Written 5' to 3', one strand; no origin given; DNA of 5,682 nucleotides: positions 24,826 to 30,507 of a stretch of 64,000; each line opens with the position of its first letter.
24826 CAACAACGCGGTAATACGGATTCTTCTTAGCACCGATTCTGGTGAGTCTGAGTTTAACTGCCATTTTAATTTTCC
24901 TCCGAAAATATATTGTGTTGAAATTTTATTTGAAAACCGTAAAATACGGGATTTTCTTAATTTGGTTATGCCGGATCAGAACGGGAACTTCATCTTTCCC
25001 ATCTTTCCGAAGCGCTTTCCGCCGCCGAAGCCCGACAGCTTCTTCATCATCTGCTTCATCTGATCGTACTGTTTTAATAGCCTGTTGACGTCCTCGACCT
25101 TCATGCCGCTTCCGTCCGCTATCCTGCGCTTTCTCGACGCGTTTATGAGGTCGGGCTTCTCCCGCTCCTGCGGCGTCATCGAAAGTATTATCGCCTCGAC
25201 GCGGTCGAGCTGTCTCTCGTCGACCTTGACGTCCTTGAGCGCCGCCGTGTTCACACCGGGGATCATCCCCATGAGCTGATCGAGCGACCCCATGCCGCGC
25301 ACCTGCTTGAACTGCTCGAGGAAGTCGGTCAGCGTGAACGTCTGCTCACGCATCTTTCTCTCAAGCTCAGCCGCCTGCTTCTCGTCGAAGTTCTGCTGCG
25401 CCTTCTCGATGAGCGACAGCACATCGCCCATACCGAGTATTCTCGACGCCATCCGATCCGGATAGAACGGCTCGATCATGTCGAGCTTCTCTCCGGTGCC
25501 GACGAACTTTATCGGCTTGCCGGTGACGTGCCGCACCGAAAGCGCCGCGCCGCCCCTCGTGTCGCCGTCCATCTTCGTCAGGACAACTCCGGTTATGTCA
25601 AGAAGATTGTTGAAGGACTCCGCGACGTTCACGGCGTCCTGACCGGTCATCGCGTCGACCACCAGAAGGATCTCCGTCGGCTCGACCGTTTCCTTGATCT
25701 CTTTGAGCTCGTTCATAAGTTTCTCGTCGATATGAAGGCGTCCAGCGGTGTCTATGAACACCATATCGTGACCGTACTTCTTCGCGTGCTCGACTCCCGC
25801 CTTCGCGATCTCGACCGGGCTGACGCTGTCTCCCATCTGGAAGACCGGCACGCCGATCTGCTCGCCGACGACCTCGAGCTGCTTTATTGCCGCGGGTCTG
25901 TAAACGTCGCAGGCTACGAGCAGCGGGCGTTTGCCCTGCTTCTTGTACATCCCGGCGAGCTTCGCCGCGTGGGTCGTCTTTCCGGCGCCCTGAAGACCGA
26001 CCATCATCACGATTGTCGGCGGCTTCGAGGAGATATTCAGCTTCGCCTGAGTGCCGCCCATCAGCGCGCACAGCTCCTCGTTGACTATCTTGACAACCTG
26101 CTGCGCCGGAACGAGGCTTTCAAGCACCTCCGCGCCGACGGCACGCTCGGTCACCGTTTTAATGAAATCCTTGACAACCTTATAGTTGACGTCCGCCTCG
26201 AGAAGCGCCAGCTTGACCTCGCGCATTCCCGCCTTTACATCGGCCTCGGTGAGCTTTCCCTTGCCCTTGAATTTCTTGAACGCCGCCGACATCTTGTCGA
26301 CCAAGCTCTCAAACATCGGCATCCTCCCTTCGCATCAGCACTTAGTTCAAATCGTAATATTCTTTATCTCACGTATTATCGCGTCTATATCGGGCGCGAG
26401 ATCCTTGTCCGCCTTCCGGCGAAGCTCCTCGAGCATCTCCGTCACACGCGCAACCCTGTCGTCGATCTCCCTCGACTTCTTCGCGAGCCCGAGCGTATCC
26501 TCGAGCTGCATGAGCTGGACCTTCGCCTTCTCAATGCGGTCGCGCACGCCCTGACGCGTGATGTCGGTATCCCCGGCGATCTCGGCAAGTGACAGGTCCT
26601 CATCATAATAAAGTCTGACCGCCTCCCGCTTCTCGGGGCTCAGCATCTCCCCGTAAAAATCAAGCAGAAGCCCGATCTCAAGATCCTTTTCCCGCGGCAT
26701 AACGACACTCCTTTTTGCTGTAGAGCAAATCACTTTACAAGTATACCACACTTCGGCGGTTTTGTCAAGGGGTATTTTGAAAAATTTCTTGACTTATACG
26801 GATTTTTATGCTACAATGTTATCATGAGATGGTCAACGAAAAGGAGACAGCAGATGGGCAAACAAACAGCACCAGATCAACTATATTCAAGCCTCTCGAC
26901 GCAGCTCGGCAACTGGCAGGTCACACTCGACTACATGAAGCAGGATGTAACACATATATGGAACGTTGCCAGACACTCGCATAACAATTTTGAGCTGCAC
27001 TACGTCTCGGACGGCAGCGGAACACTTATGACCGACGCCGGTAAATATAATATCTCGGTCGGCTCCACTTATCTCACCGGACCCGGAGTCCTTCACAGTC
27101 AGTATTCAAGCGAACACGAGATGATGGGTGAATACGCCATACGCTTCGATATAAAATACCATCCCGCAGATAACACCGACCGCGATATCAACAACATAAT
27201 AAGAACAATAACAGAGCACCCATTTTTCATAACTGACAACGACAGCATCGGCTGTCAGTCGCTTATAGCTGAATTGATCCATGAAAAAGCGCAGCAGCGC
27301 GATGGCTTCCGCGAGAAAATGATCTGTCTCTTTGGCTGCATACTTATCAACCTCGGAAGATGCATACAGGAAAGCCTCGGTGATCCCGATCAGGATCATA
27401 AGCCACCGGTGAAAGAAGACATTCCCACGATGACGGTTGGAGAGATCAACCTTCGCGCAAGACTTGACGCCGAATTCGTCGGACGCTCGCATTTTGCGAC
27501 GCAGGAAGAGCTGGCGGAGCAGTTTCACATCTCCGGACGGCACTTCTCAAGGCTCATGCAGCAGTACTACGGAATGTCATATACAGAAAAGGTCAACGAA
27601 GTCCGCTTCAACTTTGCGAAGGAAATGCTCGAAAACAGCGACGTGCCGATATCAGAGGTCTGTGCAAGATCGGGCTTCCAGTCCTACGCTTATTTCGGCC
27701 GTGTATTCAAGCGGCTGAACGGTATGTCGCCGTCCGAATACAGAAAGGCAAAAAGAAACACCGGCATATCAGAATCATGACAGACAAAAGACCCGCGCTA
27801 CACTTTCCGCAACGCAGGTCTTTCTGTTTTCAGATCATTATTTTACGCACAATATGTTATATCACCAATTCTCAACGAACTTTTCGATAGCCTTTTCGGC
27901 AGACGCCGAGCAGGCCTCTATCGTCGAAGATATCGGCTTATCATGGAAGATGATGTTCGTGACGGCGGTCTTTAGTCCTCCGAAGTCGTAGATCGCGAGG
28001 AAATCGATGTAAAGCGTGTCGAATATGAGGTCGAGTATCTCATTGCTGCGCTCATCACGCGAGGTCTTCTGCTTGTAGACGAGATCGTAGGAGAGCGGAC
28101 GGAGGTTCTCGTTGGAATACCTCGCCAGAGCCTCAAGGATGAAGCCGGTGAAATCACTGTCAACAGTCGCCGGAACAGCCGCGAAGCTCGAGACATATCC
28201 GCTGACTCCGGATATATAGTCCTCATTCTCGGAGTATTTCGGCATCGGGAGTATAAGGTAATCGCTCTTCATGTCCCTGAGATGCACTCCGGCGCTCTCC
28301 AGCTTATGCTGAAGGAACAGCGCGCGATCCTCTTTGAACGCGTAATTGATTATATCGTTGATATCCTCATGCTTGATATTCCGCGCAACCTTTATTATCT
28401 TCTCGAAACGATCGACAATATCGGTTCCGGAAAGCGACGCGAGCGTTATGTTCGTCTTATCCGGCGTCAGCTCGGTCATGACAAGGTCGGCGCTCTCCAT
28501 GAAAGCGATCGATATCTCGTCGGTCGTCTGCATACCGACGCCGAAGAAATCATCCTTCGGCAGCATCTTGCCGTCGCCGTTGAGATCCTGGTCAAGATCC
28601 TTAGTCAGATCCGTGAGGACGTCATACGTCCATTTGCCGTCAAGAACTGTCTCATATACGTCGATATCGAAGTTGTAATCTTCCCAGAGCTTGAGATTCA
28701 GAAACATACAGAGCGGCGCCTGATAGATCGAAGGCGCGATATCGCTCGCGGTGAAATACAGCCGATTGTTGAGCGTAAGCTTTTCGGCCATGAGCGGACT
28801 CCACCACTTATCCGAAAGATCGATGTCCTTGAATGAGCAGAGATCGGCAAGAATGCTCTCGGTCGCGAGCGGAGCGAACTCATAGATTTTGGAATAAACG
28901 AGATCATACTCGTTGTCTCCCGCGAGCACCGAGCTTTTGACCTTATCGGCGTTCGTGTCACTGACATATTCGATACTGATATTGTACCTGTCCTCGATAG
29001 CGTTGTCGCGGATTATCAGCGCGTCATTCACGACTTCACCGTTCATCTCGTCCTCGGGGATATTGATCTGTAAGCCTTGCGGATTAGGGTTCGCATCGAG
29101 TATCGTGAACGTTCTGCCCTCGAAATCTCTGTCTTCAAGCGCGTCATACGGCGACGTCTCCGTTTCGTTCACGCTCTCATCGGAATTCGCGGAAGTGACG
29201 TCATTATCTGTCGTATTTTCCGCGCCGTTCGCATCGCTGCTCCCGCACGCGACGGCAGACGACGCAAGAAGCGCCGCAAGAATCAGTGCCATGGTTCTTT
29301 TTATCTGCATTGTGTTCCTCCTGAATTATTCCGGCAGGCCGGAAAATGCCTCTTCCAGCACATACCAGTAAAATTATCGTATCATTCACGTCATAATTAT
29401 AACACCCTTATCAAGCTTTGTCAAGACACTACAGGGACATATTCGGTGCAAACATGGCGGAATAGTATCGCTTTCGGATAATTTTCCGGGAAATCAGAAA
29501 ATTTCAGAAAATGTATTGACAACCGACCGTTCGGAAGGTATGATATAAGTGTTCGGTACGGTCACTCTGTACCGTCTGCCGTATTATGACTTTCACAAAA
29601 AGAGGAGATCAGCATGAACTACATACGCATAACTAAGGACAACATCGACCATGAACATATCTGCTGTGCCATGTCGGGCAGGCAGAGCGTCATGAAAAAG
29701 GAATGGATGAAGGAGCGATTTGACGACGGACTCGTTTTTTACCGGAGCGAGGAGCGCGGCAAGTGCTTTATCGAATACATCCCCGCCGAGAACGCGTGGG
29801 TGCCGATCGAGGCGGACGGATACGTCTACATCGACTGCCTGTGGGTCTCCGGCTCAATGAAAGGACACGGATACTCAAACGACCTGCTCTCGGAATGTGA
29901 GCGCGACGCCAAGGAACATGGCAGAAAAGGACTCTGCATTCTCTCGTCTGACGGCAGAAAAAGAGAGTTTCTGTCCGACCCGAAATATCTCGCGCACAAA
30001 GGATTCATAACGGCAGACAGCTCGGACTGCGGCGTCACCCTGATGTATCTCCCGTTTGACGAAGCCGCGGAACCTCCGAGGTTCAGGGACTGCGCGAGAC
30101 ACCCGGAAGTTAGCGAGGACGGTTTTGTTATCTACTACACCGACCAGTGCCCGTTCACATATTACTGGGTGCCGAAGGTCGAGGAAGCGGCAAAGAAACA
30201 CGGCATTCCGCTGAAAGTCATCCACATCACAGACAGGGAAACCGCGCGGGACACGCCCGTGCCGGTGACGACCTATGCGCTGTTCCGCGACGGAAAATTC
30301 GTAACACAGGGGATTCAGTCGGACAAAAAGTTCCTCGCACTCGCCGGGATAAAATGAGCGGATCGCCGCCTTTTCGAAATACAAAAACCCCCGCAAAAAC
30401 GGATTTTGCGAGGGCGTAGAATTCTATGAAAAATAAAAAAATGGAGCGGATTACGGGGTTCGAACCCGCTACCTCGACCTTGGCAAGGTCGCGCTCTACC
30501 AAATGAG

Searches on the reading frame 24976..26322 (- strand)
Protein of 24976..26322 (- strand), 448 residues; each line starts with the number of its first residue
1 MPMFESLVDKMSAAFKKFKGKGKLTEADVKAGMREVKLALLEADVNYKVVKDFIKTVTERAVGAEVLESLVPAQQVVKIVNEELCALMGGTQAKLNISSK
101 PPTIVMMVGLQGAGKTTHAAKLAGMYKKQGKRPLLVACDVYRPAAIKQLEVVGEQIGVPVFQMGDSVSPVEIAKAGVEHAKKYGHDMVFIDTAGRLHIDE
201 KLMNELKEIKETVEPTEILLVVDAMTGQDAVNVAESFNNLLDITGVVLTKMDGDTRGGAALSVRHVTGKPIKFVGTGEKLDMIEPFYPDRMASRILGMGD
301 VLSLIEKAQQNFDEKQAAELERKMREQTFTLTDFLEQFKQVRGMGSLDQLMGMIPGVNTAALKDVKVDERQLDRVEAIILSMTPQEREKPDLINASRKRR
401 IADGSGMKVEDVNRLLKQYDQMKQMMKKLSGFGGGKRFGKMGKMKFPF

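Call 75: search_protein_families(library=pfam, proteins=[window:24976-26322:-], max_evalue=0.001)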
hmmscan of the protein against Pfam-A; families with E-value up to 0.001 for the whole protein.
window:24976-26322:- (448 aa): 7 families
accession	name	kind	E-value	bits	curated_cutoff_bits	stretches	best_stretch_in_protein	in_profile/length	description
PF00448.28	SRP54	-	7.4e-79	264.4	22.7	1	102-297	1-196/196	SRP54-type protein, GTPase domain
PF02978.25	SRP_SPB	-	5.2e-37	126.5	27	1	328-426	1-91/91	Signal peptide binding domain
PF02881.24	SRP54_N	-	5.6e-22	78.2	22.4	1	7-84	1-75/75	SRP54-type protein, helical bundle domain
PF01656.29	CbiA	-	6.8e-07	29.7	25.4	1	112-256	9-88/125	CobQ/CobB/MinD/ParA nucleotide binding domain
PF13401.12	AAA_22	-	1.8e-05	25.5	27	1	103-215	6-115/130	AAA domain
PF06414.18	Zeta_toxin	-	0.00055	19.9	22.3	0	94-143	9-56/199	Zeta toxin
PF13604.12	AAA_30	-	0.00056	20.1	27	0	97-224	13-125/191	AAA domain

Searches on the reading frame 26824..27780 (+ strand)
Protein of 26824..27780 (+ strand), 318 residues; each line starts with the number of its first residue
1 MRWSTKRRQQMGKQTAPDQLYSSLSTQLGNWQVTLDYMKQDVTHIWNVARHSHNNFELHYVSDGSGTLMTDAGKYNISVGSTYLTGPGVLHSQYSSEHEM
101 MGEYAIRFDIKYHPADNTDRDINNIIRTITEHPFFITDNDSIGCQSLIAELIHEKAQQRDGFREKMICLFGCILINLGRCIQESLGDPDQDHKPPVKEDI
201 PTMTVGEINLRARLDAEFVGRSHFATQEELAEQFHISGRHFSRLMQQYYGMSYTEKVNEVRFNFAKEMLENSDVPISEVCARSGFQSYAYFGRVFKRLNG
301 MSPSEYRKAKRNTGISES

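Call 75: search_protein_families(library=pfam, proteins=[window:26824-27780:+], max_evalue=0.001)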
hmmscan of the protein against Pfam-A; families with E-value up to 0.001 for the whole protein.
window:26824-27780:+ (318 aa): 4 families
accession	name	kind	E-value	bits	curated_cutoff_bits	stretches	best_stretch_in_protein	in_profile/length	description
PF12833.13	HTH_18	-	1.4e-22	80.2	33.6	1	230-308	1-79/80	Helix-turn-helix domain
PF00165.29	HTH_AraC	-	9.9e-17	61.1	26.6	2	270-308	2-42/42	Bacterial regulatory helix-turn-helix proteins, AraC family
PF02311.25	AraC_binding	-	9.6e-09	35.5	21.1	1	46-108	14-76/135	AraC-like ligand binding domain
PF07883.17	Cupin_2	-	0.00094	19.3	27.2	0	50-92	13-55/70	Cupin domain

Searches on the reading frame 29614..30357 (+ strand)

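Call 75: search_protein_families(library=pfam, proteins=[window:29614-30357:+], max_evalue=0.001)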
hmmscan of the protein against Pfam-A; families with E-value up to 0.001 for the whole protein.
window:29614-30357:+ (247 aa): 2 families
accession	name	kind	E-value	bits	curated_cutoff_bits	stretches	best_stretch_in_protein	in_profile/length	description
PF14268.11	YoaP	-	7.7e-18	64.2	25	1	199-240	1-42/44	YoaP-like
PF00583.31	Acetyltransf_1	-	0.00064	20.4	20.7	0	37-104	31-93/116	Acetyltransferase (GNAT) family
